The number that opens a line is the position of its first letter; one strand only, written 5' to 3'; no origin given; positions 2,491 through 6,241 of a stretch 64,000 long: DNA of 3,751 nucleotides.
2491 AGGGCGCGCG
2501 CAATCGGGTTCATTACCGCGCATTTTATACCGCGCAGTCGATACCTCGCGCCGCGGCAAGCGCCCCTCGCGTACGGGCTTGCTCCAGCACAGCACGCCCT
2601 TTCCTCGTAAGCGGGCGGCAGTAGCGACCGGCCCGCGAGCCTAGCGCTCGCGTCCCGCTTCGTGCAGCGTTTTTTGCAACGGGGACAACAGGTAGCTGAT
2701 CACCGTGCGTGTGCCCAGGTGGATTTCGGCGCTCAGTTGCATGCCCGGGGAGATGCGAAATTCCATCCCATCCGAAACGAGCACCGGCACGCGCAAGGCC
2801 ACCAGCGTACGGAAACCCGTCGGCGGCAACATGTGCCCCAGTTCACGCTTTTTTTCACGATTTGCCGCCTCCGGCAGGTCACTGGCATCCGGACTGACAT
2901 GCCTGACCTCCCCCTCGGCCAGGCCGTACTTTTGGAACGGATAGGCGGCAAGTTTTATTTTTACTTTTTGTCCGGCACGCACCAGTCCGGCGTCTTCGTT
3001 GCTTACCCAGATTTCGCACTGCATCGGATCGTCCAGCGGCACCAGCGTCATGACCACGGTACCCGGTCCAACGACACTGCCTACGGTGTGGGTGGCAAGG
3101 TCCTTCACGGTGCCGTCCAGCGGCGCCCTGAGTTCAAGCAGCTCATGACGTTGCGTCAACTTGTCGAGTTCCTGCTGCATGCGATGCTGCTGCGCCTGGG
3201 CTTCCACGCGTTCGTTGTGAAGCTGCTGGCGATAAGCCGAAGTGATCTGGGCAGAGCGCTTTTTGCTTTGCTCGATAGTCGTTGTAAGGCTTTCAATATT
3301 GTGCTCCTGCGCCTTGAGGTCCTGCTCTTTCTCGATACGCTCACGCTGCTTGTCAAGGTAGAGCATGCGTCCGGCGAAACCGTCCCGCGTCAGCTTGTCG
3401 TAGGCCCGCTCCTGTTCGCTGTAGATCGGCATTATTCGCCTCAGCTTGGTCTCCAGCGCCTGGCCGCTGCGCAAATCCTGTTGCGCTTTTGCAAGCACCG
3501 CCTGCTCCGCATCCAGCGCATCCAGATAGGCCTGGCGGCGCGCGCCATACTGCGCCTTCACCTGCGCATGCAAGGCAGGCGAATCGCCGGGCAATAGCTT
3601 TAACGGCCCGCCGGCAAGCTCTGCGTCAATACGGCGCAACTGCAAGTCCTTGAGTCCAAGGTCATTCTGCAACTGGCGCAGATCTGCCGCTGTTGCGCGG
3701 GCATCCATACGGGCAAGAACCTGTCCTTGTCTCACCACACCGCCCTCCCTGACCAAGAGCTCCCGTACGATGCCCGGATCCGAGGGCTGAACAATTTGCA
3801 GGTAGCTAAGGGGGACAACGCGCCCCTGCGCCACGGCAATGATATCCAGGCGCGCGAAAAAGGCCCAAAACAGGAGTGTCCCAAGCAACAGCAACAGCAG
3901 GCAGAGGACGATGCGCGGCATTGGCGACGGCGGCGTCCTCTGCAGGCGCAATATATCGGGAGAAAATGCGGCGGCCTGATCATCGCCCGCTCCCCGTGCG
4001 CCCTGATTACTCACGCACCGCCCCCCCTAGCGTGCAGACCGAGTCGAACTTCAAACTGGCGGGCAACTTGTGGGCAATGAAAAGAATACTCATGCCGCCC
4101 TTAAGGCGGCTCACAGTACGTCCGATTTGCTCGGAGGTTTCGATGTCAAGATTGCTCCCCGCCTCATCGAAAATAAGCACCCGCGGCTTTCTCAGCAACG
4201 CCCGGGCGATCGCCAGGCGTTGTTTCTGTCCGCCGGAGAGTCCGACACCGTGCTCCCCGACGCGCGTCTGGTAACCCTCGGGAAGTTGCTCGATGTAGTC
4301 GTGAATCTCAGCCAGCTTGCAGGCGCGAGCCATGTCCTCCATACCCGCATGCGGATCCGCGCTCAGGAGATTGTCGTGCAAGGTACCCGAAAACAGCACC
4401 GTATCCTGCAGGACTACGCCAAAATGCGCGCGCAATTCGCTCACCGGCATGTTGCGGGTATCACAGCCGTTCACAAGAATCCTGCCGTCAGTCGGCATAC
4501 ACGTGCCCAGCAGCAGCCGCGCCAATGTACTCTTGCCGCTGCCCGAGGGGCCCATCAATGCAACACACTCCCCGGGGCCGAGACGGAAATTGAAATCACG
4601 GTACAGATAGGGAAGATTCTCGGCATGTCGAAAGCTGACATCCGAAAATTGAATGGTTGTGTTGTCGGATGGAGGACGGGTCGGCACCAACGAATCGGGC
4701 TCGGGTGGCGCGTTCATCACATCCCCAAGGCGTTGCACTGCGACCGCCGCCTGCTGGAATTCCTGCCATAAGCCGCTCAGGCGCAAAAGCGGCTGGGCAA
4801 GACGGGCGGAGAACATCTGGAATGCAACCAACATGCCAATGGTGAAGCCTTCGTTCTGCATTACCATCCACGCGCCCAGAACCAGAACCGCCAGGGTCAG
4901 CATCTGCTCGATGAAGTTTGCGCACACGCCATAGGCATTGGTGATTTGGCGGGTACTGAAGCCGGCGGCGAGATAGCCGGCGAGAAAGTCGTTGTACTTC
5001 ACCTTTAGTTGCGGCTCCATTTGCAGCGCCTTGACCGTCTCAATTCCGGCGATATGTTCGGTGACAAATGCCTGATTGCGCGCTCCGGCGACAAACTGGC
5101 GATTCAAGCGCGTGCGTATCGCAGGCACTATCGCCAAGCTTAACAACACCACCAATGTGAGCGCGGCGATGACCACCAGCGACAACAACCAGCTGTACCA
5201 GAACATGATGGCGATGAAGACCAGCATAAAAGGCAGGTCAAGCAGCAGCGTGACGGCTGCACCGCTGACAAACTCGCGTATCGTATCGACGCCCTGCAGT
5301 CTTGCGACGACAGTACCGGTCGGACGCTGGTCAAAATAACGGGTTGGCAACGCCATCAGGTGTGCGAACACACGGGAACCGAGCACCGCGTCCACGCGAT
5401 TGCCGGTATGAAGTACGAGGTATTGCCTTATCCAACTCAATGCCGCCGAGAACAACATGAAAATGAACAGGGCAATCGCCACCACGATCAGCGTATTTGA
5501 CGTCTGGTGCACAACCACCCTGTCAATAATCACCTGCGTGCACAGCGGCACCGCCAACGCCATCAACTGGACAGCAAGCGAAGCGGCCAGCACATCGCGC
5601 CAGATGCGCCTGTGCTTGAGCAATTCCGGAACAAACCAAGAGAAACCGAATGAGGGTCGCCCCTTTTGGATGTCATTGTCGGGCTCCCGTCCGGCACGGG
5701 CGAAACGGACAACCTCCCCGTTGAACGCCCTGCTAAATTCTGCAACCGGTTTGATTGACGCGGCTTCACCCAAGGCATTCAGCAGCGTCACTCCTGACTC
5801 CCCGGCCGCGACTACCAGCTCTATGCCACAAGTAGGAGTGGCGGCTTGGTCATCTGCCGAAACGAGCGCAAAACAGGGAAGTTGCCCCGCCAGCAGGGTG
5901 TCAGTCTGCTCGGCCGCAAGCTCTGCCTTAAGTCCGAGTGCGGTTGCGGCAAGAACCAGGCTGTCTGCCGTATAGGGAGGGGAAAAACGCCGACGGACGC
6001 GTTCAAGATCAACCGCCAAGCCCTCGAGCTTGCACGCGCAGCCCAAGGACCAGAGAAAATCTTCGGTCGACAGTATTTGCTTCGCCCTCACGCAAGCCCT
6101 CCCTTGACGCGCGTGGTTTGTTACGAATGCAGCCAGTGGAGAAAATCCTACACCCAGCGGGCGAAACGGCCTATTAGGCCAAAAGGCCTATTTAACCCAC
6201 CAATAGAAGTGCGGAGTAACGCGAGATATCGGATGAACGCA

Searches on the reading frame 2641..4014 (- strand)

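Call 82: search_protein_families(library=pfam, proteins=[window:2641-4014:-], max_evalue=0.0001)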
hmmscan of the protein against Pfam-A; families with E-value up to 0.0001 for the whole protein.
window:2641-4014:- (457 aa): 3 families
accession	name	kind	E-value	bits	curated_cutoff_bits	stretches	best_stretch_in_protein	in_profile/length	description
PF13437.12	HlyD_3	-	1.3e-18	68.2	22.2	1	295-377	2-80/106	HlyD family secretion protein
PF16576.10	HlyD_D23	-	5.2e-11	42.7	30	1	235-377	59-188/214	Barrel-sandwich domain of CusB or HlyD membrane-fusion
PF13533.13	Biotin_lipoyl_2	-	1.3e-06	28.6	29.8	1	74-104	2-32/32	Biotin-lipoyl like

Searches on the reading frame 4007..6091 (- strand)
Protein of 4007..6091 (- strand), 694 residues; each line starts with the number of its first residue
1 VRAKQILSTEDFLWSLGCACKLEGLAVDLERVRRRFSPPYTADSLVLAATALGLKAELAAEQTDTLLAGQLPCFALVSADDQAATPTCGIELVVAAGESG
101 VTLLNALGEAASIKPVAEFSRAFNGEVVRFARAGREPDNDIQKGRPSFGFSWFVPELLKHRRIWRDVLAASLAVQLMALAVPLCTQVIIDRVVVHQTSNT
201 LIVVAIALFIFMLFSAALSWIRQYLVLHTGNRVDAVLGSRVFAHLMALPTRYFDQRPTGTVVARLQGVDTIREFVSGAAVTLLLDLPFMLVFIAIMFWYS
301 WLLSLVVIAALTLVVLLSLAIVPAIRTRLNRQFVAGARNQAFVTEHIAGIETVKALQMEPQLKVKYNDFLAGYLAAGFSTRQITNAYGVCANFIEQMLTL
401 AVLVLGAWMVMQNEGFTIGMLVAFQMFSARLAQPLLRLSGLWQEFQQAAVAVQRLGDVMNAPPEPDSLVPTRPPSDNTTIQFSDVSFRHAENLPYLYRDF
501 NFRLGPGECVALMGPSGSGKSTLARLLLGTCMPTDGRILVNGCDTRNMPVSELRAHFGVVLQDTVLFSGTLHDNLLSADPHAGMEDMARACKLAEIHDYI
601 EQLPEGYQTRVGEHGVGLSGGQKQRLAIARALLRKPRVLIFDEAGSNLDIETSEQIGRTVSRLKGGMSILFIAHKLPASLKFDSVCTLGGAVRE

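Call 62: search_protein_families(library=pfam, proteins=[window:4007-6091:-], max_evalue=0.00001)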
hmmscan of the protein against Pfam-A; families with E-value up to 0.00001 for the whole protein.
window:4007-6091:- (694 aa): 2 families
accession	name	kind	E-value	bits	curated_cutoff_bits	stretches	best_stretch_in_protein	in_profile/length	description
PF00664.28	ABC_membrane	-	8.1e-50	170.5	28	1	169-434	6-273/274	ABC transporter transmembrane region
PF00005.33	ABC_tran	-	9.5e-32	110.9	25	1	498-644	2-135/137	ABC transporter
